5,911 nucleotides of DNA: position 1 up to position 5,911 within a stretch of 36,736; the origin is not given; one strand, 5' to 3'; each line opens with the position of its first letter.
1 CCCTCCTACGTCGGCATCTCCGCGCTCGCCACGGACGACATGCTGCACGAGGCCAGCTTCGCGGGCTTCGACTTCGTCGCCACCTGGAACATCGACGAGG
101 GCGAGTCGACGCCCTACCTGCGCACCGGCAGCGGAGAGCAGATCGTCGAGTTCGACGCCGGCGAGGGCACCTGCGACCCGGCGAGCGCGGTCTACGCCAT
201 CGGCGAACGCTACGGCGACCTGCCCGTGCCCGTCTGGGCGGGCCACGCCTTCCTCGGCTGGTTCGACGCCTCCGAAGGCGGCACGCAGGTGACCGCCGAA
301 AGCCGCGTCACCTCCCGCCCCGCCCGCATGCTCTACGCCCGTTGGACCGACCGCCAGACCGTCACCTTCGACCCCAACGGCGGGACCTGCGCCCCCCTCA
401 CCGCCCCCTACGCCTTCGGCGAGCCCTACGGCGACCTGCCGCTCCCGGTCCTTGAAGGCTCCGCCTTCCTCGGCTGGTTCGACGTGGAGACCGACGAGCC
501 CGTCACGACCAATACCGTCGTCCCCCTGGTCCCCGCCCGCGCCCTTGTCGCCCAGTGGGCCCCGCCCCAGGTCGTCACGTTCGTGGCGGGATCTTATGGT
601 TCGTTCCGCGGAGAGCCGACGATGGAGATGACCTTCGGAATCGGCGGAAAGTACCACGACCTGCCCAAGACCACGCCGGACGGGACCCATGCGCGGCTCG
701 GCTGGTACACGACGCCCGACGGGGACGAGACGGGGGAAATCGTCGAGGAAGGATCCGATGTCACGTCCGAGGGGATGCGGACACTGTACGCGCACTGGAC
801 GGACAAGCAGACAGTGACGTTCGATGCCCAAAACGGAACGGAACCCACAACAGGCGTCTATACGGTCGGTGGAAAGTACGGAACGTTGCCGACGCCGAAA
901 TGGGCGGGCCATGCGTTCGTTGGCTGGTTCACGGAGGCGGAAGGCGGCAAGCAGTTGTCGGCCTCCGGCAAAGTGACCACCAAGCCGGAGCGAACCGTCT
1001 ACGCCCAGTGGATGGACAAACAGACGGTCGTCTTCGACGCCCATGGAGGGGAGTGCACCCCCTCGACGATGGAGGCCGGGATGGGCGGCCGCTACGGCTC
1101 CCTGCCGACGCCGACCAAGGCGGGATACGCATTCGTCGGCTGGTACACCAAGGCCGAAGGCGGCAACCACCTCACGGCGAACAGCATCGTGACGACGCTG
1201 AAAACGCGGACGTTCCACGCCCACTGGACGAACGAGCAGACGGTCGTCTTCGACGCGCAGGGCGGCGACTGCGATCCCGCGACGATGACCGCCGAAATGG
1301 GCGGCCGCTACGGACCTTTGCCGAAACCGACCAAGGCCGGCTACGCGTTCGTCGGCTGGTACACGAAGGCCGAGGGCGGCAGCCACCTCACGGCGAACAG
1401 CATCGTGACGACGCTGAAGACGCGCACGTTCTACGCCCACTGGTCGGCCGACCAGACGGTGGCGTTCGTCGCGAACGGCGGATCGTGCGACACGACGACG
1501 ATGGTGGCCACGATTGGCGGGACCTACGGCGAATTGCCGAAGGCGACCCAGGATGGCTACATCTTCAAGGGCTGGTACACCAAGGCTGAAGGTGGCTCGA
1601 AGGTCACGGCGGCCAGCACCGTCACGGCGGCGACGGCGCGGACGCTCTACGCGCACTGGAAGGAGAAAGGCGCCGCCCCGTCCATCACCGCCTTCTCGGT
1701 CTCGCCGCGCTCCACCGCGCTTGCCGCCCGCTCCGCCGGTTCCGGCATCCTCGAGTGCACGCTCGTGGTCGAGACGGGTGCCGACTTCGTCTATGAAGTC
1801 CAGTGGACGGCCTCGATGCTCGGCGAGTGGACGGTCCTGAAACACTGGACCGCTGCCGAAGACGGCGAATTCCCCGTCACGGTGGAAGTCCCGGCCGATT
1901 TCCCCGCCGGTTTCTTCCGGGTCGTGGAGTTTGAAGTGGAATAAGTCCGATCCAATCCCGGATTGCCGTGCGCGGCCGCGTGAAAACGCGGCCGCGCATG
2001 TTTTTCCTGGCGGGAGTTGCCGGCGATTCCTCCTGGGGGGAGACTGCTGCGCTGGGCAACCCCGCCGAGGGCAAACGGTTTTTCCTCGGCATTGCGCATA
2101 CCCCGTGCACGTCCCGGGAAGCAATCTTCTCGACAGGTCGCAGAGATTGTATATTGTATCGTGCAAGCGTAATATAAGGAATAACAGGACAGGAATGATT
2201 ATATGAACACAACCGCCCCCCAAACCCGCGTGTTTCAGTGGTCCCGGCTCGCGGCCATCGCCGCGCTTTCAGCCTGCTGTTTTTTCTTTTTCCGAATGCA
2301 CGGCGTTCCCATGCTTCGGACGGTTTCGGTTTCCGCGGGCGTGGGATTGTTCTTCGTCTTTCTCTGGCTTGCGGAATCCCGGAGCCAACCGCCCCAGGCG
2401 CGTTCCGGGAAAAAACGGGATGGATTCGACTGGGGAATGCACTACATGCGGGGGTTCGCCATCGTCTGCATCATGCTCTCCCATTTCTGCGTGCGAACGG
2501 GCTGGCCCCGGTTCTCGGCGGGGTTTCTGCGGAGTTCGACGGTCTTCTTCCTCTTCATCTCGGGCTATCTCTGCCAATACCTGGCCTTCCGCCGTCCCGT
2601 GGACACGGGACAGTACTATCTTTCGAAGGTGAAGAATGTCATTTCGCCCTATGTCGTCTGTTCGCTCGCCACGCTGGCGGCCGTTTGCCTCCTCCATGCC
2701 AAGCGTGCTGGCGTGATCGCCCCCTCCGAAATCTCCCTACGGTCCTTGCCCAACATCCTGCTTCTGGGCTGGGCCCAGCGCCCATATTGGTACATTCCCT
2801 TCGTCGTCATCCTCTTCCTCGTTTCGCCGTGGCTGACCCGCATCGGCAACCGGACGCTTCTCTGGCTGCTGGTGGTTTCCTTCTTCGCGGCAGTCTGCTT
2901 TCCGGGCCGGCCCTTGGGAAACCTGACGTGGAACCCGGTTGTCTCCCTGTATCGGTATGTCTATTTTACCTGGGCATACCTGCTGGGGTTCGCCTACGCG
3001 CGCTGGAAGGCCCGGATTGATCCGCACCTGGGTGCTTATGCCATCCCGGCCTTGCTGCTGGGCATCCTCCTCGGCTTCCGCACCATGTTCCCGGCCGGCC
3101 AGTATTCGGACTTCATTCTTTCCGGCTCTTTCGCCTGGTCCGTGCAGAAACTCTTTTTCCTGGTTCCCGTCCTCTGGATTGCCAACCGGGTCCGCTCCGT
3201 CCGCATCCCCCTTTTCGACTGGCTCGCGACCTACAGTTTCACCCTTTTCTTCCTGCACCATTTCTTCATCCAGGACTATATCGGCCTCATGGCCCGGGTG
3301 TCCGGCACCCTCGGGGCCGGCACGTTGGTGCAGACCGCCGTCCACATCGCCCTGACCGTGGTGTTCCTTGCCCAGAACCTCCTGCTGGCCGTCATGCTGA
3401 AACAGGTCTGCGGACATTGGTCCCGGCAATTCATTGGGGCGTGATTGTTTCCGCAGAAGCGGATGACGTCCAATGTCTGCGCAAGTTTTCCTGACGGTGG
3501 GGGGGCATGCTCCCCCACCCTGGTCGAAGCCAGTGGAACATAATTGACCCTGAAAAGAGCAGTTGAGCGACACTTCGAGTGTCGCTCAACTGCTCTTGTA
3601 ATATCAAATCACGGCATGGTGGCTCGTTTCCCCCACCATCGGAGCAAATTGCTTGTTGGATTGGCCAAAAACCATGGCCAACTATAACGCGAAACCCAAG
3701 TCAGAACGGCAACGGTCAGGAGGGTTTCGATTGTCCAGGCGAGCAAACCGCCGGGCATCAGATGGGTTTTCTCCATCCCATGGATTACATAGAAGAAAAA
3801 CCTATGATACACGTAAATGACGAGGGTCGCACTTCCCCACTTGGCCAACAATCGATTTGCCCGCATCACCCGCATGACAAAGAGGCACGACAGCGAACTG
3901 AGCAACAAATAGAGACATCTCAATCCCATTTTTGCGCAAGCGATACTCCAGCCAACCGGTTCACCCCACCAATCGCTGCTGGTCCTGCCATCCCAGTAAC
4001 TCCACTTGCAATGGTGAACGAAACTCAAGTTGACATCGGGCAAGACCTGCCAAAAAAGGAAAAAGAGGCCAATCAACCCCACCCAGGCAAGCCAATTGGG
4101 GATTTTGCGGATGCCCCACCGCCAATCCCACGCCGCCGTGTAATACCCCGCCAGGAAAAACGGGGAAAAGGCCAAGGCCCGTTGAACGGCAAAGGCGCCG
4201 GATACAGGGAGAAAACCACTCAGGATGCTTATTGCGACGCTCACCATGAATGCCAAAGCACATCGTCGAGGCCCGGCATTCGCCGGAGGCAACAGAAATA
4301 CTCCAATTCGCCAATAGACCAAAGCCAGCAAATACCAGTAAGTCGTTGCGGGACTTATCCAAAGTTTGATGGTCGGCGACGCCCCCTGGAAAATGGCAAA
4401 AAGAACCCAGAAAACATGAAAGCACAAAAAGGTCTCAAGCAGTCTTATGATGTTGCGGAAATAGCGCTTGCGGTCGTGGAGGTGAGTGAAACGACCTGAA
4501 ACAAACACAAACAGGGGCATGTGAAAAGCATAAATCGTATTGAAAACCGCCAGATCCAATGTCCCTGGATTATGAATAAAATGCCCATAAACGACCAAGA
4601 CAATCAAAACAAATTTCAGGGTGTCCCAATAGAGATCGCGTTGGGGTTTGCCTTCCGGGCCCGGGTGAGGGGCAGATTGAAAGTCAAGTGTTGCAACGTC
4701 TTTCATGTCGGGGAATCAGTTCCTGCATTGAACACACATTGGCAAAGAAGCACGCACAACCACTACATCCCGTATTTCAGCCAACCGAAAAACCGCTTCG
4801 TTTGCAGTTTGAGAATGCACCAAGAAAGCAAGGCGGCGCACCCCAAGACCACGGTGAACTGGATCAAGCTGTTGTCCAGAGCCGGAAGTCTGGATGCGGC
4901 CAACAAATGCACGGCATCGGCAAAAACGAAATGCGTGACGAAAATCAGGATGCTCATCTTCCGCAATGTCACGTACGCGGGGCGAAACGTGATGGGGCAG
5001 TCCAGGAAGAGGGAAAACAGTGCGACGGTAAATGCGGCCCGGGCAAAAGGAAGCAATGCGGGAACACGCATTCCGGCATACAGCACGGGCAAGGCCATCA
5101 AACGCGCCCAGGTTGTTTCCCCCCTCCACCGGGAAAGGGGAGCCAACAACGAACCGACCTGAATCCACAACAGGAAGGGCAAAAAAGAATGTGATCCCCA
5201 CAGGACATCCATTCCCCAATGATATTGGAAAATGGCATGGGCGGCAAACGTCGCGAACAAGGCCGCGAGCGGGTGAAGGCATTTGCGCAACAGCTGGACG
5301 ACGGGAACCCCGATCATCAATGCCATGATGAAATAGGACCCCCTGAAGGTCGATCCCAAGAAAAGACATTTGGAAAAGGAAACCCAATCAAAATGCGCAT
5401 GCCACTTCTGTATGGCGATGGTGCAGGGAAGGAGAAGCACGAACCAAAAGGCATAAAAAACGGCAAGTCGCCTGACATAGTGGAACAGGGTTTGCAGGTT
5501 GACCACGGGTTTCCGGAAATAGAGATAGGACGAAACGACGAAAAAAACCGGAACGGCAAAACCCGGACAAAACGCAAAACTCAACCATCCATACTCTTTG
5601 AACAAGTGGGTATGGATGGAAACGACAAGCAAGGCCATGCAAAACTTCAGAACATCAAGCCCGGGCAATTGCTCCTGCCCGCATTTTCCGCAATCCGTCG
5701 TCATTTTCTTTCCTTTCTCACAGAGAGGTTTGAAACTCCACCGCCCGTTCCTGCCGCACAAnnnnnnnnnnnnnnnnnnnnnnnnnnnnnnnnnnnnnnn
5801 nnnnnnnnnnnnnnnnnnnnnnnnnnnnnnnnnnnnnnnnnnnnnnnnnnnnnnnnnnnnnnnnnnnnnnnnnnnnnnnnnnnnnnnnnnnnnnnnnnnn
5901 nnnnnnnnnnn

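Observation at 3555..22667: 19-gene unidirectional glycan operon combining a Wzx/Wzy pathway with teichoic-acid-type glycerol-phosphate chemistry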

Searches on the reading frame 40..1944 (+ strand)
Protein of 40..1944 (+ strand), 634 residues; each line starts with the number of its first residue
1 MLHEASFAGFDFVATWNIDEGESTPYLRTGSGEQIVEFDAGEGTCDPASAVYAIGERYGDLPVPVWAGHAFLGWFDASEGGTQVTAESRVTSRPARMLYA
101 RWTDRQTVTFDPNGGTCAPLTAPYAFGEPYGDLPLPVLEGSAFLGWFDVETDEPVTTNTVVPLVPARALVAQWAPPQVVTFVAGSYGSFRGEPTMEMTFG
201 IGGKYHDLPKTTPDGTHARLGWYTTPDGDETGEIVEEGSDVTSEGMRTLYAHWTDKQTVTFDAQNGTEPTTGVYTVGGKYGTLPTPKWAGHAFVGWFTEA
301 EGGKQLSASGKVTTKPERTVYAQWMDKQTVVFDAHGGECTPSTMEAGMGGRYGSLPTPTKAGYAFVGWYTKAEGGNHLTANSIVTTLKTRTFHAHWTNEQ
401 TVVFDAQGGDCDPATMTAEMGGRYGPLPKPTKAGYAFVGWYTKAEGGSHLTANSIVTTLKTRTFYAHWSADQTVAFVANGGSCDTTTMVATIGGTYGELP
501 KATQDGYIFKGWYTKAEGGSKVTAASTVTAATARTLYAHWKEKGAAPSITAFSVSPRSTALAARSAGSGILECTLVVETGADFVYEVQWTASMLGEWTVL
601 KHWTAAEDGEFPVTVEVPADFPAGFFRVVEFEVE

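Call 10: search_protein_families(library=pfam, proteins=[window:40-1944:+], max_evalue=0.01)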
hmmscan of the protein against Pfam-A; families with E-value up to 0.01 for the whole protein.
window:40-1944:+ (634 aa): 2 families
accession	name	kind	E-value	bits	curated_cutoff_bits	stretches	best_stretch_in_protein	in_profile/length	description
PF09479.16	Flg_new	-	1.4e-77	256.2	27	6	473-539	2-65/65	Listeria-Bacteroides repeat domain (List_Bact_rpt)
PF19081.6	Ig_7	-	0.0016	19.1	27.3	0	366-399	31-67/84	Ig-like domain CHU_C associated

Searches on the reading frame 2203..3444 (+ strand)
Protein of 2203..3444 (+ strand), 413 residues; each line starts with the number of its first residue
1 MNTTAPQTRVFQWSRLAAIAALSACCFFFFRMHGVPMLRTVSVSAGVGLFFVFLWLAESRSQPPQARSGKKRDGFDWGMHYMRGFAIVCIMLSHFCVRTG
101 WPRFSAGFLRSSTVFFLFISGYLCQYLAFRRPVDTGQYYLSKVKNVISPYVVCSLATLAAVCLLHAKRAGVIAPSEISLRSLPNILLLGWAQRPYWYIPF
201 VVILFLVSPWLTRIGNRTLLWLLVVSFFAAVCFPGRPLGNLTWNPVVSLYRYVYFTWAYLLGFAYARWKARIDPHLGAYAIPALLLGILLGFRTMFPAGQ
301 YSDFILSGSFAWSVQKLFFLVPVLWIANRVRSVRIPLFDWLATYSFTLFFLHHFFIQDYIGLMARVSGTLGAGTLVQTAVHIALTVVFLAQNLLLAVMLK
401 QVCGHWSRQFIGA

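Call 10: search_protein_families(library=pfam, proteins=[window:2203-3444:+], max_evalue=0.01)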
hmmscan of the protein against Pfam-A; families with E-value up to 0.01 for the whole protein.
window:2203-3444:+ (413 aa): 1 family
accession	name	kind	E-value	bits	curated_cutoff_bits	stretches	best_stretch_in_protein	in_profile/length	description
PF01757.29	Acyl_transf_3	-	1.9e-20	73.6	31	1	78-387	3-319/326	Acyltransferase domain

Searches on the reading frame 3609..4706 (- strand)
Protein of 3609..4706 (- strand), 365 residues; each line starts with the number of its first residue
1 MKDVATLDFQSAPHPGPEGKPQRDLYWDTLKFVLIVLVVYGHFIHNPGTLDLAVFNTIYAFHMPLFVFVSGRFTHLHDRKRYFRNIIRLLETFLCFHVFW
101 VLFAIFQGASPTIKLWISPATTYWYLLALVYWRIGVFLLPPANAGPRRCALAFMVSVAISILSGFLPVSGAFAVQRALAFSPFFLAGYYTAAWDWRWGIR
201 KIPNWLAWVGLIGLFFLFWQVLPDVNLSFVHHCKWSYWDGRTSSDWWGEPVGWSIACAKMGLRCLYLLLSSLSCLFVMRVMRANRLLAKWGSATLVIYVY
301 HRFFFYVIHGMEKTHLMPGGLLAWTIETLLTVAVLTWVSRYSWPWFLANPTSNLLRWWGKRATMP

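Call 4: search_protein_families(library=pfam, proteins=[window:3609-4706:-], max_evalue=0.01)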
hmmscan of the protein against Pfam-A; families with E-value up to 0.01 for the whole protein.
window:3609-4706:- (365 aa): 1 family
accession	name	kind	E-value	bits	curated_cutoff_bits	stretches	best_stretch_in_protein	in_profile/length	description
PF01757.29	Acyl_transf_3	-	6.1e-19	68.7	31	1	25-337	2-323/326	Acyltransferase domain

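Call 8: search_protein_families(library=ncbifam, proteins=[window:3609-4706:-], max_evalue=0.01)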
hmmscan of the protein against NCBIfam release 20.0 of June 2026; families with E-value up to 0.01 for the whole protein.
window:3609-4706:- (365 aa): 1 family
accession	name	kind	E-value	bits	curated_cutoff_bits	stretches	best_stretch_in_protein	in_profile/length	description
NF042426.1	fucose_Ac_NolL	equivalog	2.2e-06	27.3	425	1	22-132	4-130/347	nodulation factor fucose acetyltransferase NolL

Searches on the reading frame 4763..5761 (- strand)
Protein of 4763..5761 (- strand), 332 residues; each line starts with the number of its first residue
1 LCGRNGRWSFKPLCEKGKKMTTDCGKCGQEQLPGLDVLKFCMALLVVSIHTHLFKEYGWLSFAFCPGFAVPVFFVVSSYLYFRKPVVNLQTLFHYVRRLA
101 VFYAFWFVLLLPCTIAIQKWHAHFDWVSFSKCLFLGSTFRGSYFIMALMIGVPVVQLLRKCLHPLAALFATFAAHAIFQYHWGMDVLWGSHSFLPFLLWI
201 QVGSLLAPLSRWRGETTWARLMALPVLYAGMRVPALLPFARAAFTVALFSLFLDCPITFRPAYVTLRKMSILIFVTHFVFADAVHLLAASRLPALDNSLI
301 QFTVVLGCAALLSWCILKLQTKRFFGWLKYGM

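Call 4: search_protein_families(library=pfam, proteins=[window:4763-5761:-], max_evalue=0.01)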
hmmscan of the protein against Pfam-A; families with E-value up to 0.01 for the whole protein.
window:4763-5761:- (332 aa): 1 family
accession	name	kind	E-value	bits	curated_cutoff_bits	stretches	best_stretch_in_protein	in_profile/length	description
PF01757.29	Acyl_transf_3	-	1.6e-05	24.6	31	1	33-316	2-324/326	Acyltransferase domain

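Call 8: search_protein_families(library=ncbifam, proteins=[window:4763-5704:-], max_evalue=0.01)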
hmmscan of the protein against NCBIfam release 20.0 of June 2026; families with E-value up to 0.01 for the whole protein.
window:4763-5704:- (313 aa): 2 families
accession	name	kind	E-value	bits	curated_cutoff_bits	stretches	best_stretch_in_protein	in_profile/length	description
NF000033.1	vanT-L-mem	exception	2.8e-08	33.5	675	1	14-179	6-175/329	serine racemase VanT-L membrane subunit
NF033132.1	vanT-CELN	equivalog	1.8e-05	23.4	900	1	248-303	273-327/697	membrane-bound serine racemase VanT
